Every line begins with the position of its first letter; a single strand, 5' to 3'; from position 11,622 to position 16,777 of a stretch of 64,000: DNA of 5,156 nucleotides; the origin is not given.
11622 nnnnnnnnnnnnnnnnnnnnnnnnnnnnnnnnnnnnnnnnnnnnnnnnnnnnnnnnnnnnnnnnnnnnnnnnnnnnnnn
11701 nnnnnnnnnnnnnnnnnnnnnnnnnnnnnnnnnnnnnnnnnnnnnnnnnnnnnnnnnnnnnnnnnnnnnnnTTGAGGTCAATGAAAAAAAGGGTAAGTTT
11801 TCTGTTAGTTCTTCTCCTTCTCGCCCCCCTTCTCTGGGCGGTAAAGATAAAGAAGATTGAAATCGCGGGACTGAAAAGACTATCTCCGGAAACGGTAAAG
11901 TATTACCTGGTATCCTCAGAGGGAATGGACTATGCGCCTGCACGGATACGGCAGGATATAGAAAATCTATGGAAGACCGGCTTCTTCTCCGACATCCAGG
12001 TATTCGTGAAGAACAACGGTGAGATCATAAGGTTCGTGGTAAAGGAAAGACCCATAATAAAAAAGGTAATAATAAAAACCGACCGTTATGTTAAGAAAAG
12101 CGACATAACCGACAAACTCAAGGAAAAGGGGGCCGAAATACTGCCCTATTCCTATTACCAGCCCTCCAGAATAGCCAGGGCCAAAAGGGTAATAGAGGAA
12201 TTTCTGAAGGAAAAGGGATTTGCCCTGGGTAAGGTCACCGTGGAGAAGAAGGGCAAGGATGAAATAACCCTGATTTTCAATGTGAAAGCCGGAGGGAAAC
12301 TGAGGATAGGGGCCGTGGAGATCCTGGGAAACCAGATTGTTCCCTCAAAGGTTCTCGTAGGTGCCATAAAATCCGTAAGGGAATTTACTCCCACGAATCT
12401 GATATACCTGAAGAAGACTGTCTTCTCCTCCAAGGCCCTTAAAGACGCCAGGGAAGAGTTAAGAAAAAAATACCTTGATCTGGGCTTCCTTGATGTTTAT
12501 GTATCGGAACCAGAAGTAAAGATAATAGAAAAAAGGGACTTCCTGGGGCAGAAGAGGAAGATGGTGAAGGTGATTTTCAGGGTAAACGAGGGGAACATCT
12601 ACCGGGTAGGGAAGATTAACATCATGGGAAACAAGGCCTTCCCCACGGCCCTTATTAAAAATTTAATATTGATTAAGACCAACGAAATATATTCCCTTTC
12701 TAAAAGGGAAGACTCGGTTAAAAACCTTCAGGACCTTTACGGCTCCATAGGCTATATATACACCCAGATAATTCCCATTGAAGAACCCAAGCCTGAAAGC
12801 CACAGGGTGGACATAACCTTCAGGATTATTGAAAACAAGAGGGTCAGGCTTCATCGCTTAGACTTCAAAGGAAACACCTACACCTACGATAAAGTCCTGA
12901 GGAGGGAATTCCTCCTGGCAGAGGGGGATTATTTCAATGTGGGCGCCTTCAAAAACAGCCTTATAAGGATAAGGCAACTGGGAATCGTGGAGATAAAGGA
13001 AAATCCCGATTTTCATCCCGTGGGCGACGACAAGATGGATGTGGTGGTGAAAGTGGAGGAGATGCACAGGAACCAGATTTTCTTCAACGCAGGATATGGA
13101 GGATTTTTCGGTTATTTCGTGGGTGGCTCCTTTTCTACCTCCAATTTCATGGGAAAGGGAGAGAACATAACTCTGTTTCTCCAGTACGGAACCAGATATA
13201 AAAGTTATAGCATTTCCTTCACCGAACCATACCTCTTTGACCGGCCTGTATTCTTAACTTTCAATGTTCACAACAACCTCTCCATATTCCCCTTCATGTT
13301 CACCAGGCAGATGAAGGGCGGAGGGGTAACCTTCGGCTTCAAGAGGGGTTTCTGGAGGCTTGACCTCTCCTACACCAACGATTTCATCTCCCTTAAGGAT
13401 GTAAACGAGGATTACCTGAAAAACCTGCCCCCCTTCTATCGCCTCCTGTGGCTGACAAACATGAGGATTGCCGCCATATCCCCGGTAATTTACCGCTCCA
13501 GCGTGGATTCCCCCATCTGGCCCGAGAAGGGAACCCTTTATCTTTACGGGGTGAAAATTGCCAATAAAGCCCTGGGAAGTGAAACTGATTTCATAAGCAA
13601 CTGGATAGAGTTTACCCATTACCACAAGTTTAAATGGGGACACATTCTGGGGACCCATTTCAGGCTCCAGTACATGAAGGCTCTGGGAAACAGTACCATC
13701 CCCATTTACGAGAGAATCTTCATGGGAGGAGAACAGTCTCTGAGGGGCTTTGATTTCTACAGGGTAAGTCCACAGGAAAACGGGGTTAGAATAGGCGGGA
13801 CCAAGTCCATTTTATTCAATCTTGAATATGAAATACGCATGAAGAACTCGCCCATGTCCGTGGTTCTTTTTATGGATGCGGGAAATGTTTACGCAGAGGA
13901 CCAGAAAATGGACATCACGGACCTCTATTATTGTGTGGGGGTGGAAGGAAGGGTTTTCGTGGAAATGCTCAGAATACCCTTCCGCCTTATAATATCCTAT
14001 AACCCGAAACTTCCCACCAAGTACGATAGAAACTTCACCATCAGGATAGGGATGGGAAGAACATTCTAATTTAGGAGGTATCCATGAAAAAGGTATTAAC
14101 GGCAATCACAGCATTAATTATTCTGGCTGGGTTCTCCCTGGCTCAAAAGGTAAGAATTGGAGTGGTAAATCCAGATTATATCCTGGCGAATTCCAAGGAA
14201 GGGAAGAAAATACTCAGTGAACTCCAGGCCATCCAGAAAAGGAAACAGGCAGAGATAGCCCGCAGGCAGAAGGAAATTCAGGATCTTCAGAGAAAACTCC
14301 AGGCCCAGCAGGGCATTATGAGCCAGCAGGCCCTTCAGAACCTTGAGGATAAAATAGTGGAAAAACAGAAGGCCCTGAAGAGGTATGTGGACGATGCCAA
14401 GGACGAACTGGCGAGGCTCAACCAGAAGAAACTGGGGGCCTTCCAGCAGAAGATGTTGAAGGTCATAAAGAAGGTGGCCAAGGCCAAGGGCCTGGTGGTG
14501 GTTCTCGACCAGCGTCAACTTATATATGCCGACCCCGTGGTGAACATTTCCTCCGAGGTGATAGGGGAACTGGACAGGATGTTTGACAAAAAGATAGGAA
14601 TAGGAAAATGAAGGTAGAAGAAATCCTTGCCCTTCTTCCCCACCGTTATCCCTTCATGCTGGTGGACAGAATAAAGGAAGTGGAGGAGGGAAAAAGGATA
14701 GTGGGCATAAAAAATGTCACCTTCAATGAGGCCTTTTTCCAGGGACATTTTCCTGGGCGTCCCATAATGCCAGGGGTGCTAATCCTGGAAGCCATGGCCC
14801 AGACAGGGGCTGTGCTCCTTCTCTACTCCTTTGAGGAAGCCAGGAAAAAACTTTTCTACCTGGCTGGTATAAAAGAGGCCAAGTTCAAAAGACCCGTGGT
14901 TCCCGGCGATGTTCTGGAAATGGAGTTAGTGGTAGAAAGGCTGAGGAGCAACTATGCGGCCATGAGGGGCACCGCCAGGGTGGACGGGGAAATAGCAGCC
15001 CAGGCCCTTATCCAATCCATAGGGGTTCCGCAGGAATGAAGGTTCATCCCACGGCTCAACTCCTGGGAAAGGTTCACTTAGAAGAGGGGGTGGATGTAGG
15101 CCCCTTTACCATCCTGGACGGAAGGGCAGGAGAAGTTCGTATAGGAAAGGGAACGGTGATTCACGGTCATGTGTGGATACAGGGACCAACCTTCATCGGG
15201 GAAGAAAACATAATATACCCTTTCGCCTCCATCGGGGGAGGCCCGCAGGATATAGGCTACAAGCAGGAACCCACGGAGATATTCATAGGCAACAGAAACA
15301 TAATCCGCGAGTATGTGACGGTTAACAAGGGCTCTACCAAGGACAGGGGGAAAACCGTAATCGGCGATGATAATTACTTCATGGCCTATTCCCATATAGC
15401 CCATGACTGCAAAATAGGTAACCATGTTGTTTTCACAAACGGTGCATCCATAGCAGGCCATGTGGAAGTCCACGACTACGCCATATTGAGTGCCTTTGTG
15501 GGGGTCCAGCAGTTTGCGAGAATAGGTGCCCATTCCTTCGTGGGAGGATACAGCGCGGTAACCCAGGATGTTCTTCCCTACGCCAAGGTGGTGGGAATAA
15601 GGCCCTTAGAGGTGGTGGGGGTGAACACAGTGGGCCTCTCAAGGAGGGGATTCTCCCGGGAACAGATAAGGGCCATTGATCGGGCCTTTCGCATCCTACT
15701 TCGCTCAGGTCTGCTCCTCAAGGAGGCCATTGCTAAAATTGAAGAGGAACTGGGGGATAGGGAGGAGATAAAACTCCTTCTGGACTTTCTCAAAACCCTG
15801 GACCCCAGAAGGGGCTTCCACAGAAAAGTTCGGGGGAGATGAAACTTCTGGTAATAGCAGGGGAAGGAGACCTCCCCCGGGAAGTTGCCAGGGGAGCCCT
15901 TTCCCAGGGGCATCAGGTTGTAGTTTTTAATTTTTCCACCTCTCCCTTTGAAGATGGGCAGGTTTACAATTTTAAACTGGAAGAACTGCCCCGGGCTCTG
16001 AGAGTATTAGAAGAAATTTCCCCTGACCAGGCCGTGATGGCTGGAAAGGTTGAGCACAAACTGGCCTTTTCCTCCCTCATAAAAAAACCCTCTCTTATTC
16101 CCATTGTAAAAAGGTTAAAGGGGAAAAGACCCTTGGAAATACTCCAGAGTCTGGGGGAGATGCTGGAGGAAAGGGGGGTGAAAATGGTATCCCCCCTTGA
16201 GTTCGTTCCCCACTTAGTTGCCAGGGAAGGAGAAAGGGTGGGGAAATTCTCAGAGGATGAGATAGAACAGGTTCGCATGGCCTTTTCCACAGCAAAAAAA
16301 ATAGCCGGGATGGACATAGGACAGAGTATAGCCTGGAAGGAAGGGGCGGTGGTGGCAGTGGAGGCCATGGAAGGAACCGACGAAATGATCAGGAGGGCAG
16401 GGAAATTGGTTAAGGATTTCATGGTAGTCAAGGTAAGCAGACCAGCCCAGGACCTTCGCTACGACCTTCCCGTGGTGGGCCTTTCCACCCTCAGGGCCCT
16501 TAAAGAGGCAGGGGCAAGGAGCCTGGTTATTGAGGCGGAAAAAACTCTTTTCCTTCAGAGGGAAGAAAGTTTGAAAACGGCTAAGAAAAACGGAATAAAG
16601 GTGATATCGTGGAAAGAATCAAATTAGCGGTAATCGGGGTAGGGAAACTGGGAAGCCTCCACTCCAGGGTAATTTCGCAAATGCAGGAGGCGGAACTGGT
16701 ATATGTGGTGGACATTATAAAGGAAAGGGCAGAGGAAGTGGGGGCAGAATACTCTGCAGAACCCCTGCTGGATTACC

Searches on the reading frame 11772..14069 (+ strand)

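Call 64: search_protein_families(library=pfam, proteins=[window:11772-14069:+], max_evalue=0.00001)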
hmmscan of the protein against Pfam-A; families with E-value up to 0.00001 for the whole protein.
window:11772-14069:+ (765 aa): 2 families
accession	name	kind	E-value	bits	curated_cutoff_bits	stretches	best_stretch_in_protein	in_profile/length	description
PF07244.20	POTRA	-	5.5e-47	158.8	21.3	4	277-354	1-78/79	Surface antigen variable number repeat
PF01103.29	Omp85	-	2.4e-36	126.3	24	1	458-765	1-325/325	Omp85 superfamily domain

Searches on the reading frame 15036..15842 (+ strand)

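Call 64: search_protein_families(library=pfam, proteins=[window:15036-15842:+], max_evalue=0.00001)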
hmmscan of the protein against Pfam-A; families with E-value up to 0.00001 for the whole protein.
window:15036-15842:+ (268 aa): 2 families
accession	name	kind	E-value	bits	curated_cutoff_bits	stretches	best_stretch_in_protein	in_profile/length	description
PF13720.11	Acetyltransf_11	-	6.1e-24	84.7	24.5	1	178-260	1-80/82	Udp N-acetylglucosamine O-acyltransferase; Domain 2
PF00132.30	Hexapep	-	5.9e-22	76.8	27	1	107-141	2-36/36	Bacterial transferase hexapeptide (six repeats)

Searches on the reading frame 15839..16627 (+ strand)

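Call 65: search_protein_families(library=pfam, proteins=[window:15839-16627:+], max_evalue=0.00001)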
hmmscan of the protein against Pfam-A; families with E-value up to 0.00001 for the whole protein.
window:15839-16627:+ (262 aa): 2 families
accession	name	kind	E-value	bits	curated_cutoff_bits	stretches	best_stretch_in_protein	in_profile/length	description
PF06230.17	LpxI_C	-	6.1e-41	139.8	25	1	136-256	9-131/131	LpxI C-terminal domain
PF17930.7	LpxI_N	-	4.5e-19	69.1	25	1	2-126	1-129/129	LpxI N-terminal domain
